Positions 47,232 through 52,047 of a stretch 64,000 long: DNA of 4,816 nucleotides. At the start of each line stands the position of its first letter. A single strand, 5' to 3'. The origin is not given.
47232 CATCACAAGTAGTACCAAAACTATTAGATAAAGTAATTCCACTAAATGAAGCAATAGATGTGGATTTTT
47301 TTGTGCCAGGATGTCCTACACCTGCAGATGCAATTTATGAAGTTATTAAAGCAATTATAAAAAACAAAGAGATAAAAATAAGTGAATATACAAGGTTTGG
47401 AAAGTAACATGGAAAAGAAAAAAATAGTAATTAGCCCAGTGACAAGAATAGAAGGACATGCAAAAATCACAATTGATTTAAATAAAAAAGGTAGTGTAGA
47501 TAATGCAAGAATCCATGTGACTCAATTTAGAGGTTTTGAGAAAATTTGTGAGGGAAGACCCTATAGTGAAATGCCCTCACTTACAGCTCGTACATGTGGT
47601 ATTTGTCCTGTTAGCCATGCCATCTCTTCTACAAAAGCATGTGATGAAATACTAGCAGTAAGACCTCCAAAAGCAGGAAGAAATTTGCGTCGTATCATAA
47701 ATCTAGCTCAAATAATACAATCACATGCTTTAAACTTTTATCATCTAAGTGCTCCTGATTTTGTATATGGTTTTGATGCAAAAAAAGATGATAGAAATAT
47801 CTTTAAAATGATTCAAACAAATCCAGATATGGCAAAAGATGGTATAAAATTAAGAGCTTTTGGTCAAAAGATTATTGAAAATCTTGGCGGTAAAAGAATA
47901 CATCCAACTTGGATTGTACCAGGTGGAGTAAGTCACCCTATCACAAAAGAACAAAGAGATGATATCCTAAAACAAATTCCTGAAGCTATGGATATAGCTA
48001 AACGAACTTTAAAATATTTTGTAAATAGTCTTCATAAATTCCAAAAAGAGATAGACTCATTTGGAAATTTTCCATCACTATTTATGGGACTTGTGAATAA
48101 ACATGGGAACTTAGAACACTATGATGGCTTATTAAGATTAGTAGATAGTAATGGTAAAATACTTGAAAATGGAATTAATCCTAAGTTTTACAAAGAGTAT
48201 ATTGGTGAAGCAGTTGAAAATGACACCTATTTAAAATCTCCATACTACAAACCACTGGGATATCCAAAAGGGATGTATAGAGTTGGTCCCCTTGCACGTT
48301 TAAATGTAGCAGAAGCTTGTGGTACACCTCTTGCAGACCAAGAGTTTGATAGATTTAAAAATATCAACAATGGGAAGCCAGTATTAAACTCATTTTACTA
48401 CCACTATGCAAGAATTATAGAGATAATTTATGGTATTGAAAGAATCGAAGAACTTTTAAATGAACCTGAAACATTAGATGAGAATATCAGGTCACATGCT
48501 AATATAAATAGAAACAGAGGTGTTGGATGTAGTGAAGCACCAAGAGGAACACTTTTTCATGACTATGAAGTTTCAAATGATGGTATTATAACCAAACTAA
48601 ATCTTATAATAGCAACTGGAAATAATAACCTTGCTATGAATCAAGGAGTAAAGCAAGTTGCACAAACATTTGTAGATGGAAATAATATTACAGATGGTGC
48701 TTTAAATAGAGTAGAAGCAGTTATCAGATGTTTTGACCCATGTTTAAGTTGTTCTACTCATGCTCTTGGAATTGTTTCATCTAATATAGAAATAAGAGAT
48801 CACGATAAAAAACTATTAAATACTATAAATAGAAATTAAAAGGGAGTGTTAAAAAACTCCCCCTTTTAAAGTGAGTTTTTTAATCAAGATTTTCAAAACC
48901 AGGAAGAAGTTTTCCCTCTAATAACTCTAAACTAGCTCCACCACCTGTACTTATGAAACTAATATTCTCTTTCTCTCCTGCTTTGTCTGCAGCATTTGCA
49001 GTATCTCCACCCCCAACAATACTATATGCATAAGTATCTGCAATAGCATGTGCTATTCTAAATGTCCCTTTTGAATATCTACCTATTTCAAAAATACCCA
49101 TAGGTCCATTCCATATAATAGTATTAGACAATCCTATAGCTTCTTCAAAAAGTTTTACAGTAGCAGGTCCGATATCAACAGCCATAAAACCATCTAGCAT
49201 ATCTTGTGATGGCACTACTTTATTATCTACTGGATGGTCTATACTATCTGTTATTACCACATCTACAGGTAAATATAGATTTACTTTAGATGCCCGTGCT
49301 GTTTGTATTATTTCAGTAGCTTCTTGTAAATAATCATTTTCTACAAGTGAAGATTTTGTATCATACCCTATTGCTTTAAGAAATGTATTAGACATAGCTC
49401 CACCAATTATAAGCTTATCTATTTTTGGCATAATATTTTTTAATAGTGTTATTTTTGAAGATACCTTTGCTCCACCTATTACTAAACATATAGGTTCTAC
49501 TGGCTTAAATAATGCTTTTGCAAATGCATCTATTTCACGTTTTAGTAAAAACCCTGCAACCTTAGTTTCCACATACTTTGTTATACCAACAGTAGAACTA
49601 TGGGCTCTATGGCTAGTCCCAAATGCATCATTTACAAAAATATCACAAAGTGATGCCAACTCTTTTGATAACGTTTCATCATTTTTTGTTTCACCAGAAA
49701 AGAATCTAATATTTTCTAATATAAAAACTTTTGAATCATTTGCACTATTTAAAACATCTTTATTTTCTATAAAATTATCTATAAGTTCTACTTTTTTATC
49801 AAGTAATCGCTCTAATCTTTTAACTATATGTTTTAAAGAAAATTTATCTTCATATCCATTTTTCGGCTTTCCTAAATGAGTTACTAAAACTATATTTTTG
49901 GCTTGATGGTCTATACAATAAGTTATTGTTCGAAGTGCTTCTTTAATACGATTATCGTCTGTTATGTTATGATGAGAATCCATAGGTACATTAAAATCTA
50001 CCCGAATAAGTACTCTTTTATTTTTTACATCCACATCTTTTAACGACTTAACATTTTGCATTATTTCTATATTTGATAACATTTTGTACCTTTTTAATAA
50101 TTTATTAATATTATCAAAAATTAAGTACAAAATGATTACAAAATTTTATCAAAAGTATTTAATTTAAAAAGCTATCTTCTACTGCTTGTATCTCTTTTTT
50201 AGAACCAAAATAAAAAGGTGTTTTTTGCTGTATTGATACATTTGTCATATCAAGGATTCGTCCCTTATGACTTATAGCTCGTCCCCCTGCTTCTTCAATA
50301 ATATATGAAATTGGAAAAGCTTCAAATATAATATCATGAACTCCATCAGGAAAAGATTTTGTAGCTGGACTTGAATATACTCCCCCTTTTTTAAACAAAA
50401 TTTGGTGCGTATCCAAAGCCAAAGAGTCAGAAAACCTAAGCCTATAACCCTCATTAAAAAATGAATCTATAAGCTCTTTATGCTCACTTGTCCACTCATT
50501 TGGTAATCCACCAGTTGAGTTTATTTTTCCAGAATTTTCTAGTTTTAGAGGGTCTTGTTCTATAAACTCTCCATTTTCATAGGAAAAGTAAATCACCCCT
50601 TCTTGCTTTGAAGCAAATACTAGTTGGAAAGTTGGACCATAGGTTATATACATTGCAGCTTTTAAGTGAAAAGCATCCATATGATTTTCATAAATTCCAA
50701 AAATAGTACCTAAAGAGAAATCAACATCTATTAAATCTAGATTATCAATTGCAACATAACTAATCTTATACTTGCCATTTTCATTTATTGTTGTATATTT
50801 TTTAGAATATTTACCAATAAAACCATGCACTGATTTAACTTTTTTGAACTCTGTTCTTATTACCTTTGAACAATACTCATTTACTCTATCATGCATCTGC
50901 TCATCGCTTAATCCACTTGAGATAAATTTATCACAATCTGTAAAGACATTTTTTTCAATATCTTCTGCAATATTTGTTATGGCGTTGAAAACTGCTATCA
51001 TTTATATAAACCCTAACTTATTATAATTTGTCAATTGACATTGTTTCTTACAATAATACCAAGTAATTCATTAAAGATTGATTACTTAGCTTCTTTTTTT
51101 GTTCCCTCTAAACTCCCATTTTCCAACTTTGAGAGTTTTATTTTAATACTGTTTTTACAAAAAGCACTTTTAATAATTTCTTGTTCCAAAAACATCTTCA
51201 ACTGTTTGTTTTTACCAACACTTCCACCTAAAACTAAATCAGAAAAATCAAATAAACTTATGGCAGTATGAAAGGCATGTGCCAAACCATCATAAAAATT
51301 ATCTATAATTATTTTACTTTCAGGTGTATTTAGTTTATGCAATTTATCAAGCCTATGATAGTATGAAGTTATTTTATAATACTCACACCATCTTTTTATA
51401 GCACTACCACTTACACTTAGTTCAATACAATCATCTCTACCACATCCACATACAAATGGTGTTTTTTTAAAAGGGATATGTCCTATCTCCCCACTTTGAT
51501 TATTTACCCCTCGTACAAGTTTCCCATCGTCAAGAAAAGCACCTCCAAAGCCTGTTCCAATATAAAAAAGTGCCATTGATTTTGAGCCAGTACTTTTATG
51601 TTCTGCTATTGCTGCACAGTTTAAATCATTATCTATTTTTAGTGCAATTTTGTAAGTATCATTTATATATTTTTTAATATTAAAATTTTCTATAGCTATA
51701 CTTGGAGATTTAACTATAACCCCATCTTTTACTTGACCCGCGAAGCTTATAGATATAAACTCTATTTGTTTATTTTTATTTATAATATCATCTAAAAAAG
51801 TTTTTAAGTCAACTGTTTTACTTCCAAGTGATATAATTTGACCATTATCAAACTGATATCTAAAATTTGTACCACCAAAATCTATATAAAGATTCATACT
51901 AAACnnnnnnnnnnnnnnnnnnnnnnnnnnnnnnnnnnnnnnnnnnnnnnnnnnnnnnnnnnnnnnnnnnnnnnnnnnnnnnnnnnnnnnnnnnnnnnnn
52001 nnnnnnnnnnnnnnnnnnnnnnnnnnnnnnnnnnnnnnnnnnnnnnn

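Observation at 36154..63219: Contiguous ~27-kb glycogen + EMP glycolysis + bidirectional Hox hydrogenase cluster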

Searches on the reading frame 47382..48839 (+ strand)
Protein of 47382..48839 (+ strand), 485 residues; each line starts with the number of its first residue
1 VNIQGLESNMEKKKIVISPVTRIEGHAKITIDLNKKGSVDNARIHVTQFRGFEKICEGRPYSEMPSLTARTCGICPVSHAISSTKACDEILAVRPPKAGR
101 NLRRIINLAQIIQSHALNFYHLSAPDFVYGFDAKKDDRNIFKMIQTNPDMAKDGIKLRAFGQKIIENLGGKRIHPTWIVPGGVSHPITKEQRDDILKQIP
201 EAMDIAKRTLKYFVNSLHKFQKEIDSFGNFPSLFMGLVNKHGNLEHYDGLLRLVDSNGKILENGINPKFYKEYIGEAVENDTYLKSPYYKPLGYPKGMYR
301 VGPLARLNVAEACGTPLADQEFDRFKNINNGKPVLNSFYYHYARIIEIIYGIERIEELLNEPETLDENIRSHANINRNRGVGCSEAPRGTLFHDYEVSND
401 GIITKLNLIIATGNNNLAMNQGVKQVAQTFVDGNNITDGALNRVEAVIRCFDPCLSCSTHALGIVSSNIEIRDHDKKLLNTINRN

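Call 4: search_protein_families(library=ncbifam, proteins=[window:47382-48839:+])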
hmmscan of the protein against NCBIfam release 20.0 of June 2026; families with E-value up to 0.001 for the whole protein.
window:47382-48839:+ (485 aa): 12 families
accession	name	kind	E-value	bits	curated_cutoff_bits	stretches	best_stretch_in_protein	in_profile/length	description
NF041785.2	VhuA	equivalog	8.2e-116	387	800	1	14-429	3-415/418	F420-non-reducing hydrogenase Vhu subunit A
NF033181.1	NiFeSe_hydrog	equivalog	1.8e-56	192.1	600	2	13-136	2-124/507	nickel-dependent hydrogenase large subunit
NF040828.1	sulfhyd_ShyA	equivalog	1.7e-55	188.6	700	1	15-461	3-412/415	NAD(P)-dependent hydrogenase/sulfhydrogenase 2 subunit alpha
NF045518.1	H2_NiFeSe_large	exception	1e-52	179.5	780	2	13-201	2-197/485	NiFeSe hydrogenase large subunit HysA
TIGR03295.1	frhA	equivalog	1.3e-50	172.6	392.5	1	13-467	3-402/412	coenzyme F420 hydrogenase subunit alpha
NF040832.1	sulfhyd_HydA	equivalog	2e-38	132.6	880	1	15-461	5-423/426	NADPH-dependent hydrogenase/sulfhydrogenase 1 subunit alpha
NF007778.0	PRK10467.1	equivalog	7.2e-30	103.8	969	2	12-135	2-124/567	hydrogenase 2 large subunit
NF007550.0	PRK10170.1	equivalog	4.1e-28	98.1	1101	2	3-143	7-148/597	Ni/Fe-hydrogenase large subunit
NF004739.1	PRK06075.1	equivalog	4.9e-10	38.7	360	1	25-119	14-108/384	NADH-quinone oxidoreductase subunit D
NF041786.2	VhuU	equivalog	6.1e-07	29.1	70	1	440-463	7-30/45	F420-non-reducing hydrogenase selenoprotein subunit VhuU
TIGR01962.1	NuoD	equivalog_domain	7.5e-06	25.1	459.35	0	38-118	28-109/386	NADH dehydrogenase (quinone) subunit D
NF040602.1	F420_dehyd_FpoD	exception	0.00035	19.7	600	0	39-120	34-116/372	F420H2 dehydrogenase subunit FpoD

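Call 8: find_related_loci(query=window:47382-48839:+, collection=genome_contigs, flank=10000)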
Query window:47382-48839:+ (485 aa) in genome_contigs; peptide patterns used: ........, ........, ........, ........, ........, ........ (x = any residue, [..] = any of these).
158 stretches matched a pattern; 61 encode a relative of the query (tblastn E <= 1e-3); 61 distinct loci.
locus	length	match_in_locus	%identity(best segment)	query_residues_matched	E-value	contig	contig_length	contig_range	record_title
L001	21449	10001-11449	84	3-485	0e+0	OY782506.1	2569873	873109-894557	MAG: Arcobacteraceae bacterium isolate 46883acb-a361-43ba-a1df-3f0e2b68257b genome assembly, chromosome: 1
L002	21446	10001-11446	83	3-484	0e+0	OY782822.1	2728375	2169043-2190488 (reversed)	MAG: Arcobacteraceae bacterium isolate 75fe3c80-3cc0-4080-9318-41160763da2f genome assembly, chromosome: 1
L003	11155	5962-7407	83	4-485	0e+0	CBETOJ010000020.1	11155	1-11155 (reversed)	MAG TPA_asm: uncultured Campylobacterales bacterium isolate SRR13309660_binner123_Refined_3 genome assembly, contig: ERZ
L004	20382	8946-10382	82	7-485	0e+0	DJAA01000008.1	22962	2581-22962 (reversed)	MAG TPA_asm: Sulfurimonas sp. UBA6014 UBA6014_contig_13598, whole genome shotgun sequence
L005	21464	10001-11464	79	2-485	0e+0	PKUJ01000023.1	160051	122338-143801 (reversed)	MAG: Arcobacter sp. isolate BM102 sc_46, whole genome shotgun sequence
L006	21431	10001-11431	81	7-484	0e+0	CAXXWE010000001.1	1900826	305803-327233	MAG: Halarcobacter sp. isolate fdc2663a-9f2e-401d-9942-e4cdfdc0e725 genome assembly, contig: contig_1, whole genome shot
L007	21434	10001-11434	81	7-484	0e+0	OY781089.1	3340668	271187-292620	MAG: Halarcobacter sp. isolate 84457e13-3950-4051-bf99-bd8a29eecbe4 genome assembly, chromosome: 1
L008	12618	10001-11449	80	1-484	0e+0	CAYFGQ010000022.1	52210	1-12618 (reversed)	MAG TPA_asm: uncultured Arcobacteraceae bacterium isolate ERP003628_co2_60 genome assembly, contig: NODE_429_length_5221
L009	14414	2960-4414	76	1-485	0e+0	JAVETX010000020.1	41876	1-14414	MAG: Sulfurimonas sp. isolate BF2_25 NODE_375_length_41876_cov_3.757953_Biofilm2, whole genome shotgun sequence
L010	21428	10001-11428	73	10-485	0e+0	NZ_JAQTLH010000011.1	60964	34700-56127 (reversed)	MAG: Sulfurimonas sp. isolate STA_12 NODE_955_length_60964_cov_7.213489_Sandtown_A, whole genome shotgun sequence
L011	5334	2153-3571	73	13-485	0e+0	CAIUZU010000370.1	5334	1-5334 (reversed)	MAG: uncultured Helicobacteraceae bacterium isolate Loclat_bin-16190 genome assembly, contig: bin-16190:370/429, whole g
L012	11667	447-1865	73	13-485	0e+0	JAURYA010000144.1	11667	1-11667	MAG: Sulfurimonas sp. isolate E10_metabat.bin.70_sub E10_k141_383660, whole genome shotgun sequence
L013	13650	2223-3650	72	10-485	0e+0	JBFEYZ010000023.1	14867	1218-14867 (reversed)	MAG: Sulfurimonas sp. isolate Mix_mud10.2021.08.10 k141_671486_length_14867_cov_13.9757, whole genome shotgun sequence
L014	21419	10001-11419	72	13-485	0e+0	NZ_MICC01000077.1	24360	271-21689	MAG: Sulfurimonas sp. RIFOXYB12_FULL_35_9 rifoxyb3_full_scaffold_381, whole genome shotgun sequence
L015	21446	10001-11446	72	4-485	0e+0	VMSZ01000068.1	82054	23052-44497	MAG: Sulfurimonas sp. isolate N3_29 k141_142158, whole genome shotgun sequence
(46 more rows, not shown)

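Call 48: search_protein_families(library=pfam, max_evalue=0.00001, proteins=[L006:15093-16709:-])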
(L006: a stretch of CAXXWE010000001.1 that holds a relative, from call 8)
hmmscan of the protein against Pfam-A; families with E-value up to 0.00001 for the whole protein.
L006:15093-16709:- (538 aa): 3 families
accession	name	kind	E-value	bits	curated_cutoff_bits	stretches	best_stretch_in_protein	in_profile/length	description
PF02878.22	PGM_PMM_I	-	1.3e-34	119.3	22.5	1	41-175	3-135/138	Phosphoglucomutase/phosphomannomutase, alpha/beta/alpha domain I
PF02880.22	PGM_PMM_III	-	1.2e-27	96.8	20.7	1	315-433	1-115/115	Phosphoglucomutase/phosphomannomutase, alpha/beta/alpha domain III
PF02879.22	PGM_PMM_II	-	1e-11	45.7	29.3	1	204-310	2-102/103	Phosphoglucomutase/phosphomannomutase, alpha/beta/alpha domain II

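Call 63: search_solved_structures(query=window:47382-48839:+, max_evalue=1e-30)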
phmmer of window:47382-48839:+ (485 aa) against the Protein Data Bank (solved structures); distinct sequences matched with E-value up to 1e-30: 18.
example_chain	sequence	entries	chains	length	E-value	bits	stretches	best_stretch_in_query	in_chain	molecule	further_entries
7t2r_D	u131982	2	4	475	1.3e-151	509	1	13-483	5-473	NiFe hydrogenase large subunit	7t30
5odc_F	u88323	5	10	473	3.4e-112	379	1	14-477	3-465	Methyl-viologen reducing hydrogenase subunit A | Methyl-viologen reducing hydrogenase, subunit A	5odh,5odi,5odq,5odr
5xf9_D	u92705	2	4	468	2.3e-111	376.3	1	12-460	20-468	NAD-reducing hydrogenase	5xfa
9sw2_F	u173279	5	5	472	4.6e-102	345.6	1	14-474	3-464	F420-non-reducing hydrogenase subunit A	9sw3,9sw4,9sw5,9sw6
9sfi_g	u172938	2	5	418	2.7e-99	336.5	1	14-429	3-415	Coenzyme F420-reducing hydrogenase, alpha subunit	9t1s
5jsu_B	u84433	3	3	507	1.8e-39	139.2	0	13-210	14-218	Periplasmic [NiFeSe] hydrogenase, large subunit, selenocysteine-containing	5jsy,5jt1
5jsh_B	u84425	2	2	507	5.9e-38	134.2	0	13-210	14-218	Periplasmic [NiFeSe] hydrogenase, large subunit, selenocysteine-containing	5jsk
6rtp_B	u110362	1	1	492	2.2e-37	132.4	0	13-210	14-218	Periplasmic [NiFeSe] hydrogenase, large subunit, selenocysteine-containing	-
6ruc_B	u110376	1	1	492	5.7e-37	131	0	13-210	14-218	Periplasmic [NiFeSe] hydrogenase, large subunit, selenocysteine-containing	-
6z8m_B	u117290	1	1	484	6.4e-37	130.8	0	14-210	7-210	Periplasmic [NiFeSe] hydrogenase, large subunit, selenocysteine-containing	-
6ru9_B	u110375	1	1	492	1.5e-36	129.6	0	13-210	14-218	Periplasmic [NiFeSe] hydrogenase, large subunit, selenocysteine-containing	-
6z8o_B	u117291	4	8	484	1.7e-36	129.4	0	14-210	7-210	Periplasmic [NiFeSe] hydrogenase, large subunit, selenocysteine-containing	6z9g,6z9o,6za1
3ze6_B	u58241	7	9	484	2.3e-36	129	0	14-210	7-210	PERIPLASMIC [NIFESE] HYDROGENASE, LARGE SUBUNIT, SELENOCYS SELENOCYSTEINE-CONTAINING | PERIPLASMIC [NIFESE] HYDROGENASE, LARGE SUBUNIT, SELENOCYSTEINE-CONTAININ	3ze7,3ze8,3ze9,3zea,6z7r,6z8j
2wpn_B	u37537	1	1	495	2.3e-36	129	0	14-210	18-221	PERIPLASMIC [NIFESE] HYDROGENASE, LARGE SUBUNIT, SELENOCYSTEINE-CONTAINING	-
9r51_A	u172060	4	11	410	1e-34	123.5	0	14-215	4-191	F420-reducing [NiFe]-hydrogenase from Methanothermococcus thermolithotrophicus subunit alp | F420-reducing [NiFe]-hydrogenase from Methanothermococcus thermolit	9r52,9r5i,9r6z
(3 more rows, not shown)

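Call 76: search_dna_similar(query=window:47382-48839:+, collection=plasmids, mode=protein, max_rows=8)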
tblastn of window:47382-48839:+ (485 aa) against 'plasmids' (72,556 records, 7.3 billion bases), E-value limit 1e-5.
Records with a match: 142; places in all: 187; records where one place covers at least 80% of the query: 24.
Best place of each record, by identity: <60% 142.
By first word of the organism name: Rhizobium 25; Escherichia 14; Azospirillum 13; Bradyrhizobium 10; Sinorhizobium 7; Rhodococcus 6; Mesorhizobium 6; Alteromonas 6; Streptomyces 5; Cupriavidus 4; and 32 more.
By predicted mobility (MOB-suite, as given by PLSDB): non-mobilizable 74; conjugative 45; mobilizable 23.
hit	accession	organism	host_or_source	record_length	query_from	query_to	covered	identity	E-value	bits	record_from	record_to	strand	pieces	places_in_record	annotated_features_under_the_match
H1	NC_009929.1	Acaryochloris marina MBIC11017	-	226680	13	485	98%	53.5%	3e-165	524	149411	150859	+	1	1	Ni/Fe hydrogenase subunit alpha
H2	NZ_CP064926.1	Acaryochloris marina S15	cell culture,surface of Pikea pinnata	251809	13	485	98%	53.1%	3e-163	518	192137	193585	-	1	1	Ni/Fe hydrogenase subunit alpha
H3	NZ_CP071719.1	Acaryochloris sp. 'Moss Beach'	culture,intertidal zone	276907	13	485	98%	53.1%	3e-163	518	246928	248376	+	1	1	Ni/Fe hydrogenase subunit alpha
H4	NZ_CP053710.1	Lichenicola cladoniae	Cladonia borealis,cell culture,lichen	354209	6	481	98%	40.9%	1e-115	381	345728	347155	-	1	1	Ni/Fe hydrogenase subunit alpha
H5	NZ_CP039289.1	Cupriavidus necator H16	single cell,sludge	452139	13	484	97%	37.2%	4e-100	337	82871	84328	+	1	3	hoxH: bidirectional NAD-reducing hydrogenase subunit HoxH | hydrogenase maturation protease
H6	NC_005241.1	Cupriavidus necator H16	-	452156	13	484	97%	37.2%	4e-100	337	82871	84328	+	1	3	hoxH: bidirectional NAD-reducing hydrogenase subunit HoxH | hydrogenase maturation protease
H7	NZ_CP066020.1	Cupriavidus necator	-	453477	13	484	97%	37.2%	4e-100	337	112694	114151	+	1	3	hoxH: bidirectional NAD-reducing hydrogenase subunit HoxH | hydrogenase maturation protease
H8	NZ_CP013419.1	Burkholderia savannae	soil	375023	11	462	93%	28.3%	3e-30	132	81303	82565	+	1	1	nickel-dependent hydrogenase large subunit | oxidoreductase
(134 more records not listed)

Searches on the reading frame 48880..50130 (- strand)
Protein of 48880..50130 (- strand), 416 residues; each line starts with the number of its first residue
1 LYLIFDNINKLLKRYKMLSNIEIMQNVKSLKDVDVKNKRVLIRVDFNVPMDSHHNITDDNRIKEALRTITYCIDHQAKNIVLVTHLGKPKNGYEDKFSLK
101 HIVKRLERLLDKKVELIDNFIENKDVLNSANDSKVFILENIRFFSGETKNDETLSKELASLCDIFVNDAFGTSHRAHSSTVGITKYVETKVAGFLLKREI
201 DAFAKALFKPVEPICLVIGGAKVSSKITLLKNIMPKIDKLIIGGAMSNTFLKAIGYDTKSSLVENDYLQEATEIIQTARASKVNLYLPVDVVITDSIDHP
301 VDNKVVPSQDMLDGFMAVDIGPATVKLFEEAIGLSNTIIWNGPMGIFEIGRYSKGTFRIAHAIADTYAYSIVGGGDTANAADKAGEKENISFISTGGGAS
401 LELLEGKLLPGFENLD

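Call 4: search_protein_families(library=ncbifam, proteins=[window:48880-50130:-])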
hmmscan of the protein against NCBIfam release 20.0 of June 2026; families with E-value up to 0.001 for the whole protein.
window:48880-50130:- (416 aa): 1 family
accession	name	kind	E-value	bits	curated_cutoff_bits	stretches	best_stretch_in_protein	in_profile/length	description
NF010569.0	PRK13962.1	equivalog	5.6e-150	500.6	883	1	26-415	2-391/645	bifunctional phosphoglycerate kinase/triosephosphate isomerase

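Call 33: search_solved_structures(query=window:48880-50130:-, max_evalue=1e-95)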
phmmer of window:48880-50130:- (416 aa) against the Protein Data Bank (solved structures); distinct sequences matched with E-value up to 1e-95: 8.
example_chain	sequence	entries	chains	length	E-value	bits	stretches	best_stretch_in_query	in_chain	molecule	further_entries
3q3v_A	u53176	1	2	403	9.4e-125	419.9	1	24-413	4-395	Phosphoglycerate kinase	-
7zy7_A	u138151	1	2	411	9.3e-110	370.5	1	22-416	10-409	Phosphoglycerate kinase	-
1vpe_A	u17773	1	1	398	7.6e-109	367.5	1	29-414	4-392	PHOSPHOGLYCERATE KINASE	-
1php_A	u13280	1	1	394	8.9e-109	367.3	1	26-413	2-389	3-PHOSPHOGLYCERATE KINASE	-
3uwd_A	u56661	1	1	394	3.3e-108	365.5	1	26-412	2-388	Phosphoglycerate kinase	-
4fey_A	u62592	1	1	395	3.4e-102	345.6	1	28-414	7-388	Phosphoglycerate kinase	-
4ehj_A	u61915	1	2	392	4e-102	345.4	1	29-414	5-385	Phosphoglycerate kinase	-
4ng4_A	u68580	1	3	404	1.6e-97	330.2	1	29-413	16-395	Phosphoglycerate kinase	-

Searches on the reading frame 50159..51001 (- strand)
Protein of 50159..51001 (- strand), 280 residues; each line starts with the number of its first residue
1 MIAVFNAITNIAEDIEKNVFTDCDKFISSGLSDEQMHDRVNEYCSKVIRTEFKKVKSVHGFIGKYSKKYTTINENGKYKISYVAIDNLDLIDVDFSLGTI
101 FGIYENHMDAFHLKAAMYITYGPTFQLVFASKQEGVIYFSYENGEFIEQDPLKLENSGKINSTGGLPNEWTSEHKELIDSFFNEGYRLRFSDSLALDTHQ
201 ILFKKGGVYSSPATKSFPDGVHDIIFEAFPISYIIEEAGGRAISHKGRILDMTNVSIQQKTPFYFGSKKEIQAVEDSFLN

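Call 4: search_protein_families(library=ncbifam, proteins=[window:50159-51001:-])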
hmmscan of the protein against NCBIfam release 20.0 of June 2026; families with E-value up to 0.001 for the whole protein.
window:50159-51001:- (280 aa): 9 families
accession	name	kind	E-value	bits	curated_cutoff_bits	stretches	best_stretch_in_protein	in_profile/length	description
NF006784.0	PRK09293.2-5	equivalog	1.6e-73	247.4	395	1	1-277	1-275/279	class 1 fructose-bisphosphatase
NF006782.0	PRK09293.2-3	equivalog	3.1e-62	210.2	457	1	3-276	3-276/280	class 1 fructose-bisphosphatase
NF006783.0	PRK09293.2-4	equivalog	6.7e-37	127.1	521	1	70-275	98-307/315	class 1 fructose-bisphosphatase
NF006781.0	PRK09293.2-1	equivalog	3e-34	118.6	576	1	50-276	64-285/290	class 1 fructose-bisphosphatase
NF006786.0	PRK09293.3-3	subfamily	8.3e-32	110.5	428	1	4-276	11-283/286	class 1 fructose-bisphosphatase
NF006778.0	PRK09293.1-1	equivalog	2.2e-31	108.8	368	1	14-276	42-327/335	class 1 fructose-bisphosphatase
NF006785.0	PRK09293.3-2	equivalog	1.5e-27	96.6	477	1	68-276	80-288/291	class 1 fructose-bisphosphatase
NF006780.0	PRK09293.1-4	equivalog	2.7e-23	82.5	358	2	184-278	227-322/343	class 1 fructose-bisphosphatase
NF006779.0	PRK09293.1-3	equivalog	1.1e-20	74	349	1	4-276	30-328/334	class 1 fructose-bisphosphatase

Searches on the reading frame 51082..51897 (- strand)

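Call 4: search_protein_families(library=ncbifam, proteins=[window:51082-51897:-])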
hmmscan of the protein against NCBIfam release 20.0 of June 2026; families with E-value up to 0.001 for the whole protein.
window:51082-51897:- (271 aa): 13 families
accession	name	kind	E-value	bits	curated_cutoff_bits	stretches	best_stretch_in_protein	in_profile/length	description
NF007251.0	PRK09698.1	equivalog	4.1e-32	111.7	253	1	21-242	39-264/304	allose kinase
TIGR00744.1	ROK_glcA_fam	subfamily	4.5e-24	85.3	260.35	1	32-204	45-224/318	ROK family glucokinase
NF003461.0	PRK05082.1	subfamily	1.3e-21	77.3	283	1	30-232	39-248/291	N-acetylmannosamine kinase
NF047821.1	NactlManKinNanK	equivalog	4.1e-17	62.7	450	1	31-237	41-253/288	N-acetylmannosamine kinase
NF047937.1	TransRegNagC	equivalog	6.5e-17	61.8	650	1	30-183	125-283/399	DNA-binding transcriptional regulator NagC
NF009835.0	PRK13310.1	equivalog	9.4e-17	61.3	380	1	55-244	69-272/303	N-acetylglucosamine kinase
NF042998.1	bglucokin_BglK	equivalog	4.9e-15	55.5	550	1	37-141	46-156/291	beta-glucoside kinase BglK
NF007108.0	PRK09557.1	equivalog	5.8e-15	55.4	443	1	48-265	61-292/303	fructokinase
NF045551.1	GK_Pyrobac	equivalog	8.4e-12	45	500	1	43-231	44-239/294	ATP-dependent glucokinase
NF049930.1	TransRegMlc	equivalog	1.2e-10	41.3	530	1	34-169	135-275/405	sugar metabolism global transcriptional regulator Mlc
NF009836.0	PRK13311.1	equivalog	1.3e-08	34.4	551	1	82-206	96-234/256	N-acetyl-D-glucosamine kinase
NF045550.1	FrctkaseScrK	equivalog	1.6e-06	27.7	400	1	58-145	75-161/293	fructokinase ScrK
NF045942.1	PolPhglucPhase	equivalog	0.00011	22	250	1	35-144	46-157/242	polyphosphate--glucose phosphotransferase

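Call 71: search_protein_families(library=pfam, max_evalue=0.0001, proteins=[window:51082-51897:-])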
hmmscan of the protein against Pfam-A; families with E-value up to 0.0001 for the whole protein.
window:51082-51897:- (271 aa): 1 family
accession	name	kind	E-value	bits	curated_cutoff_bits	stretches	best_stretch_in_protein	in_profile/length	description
PF00480.26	ROK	-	2.6e-39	135.9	22.9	1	32-260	44-280/294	ROK family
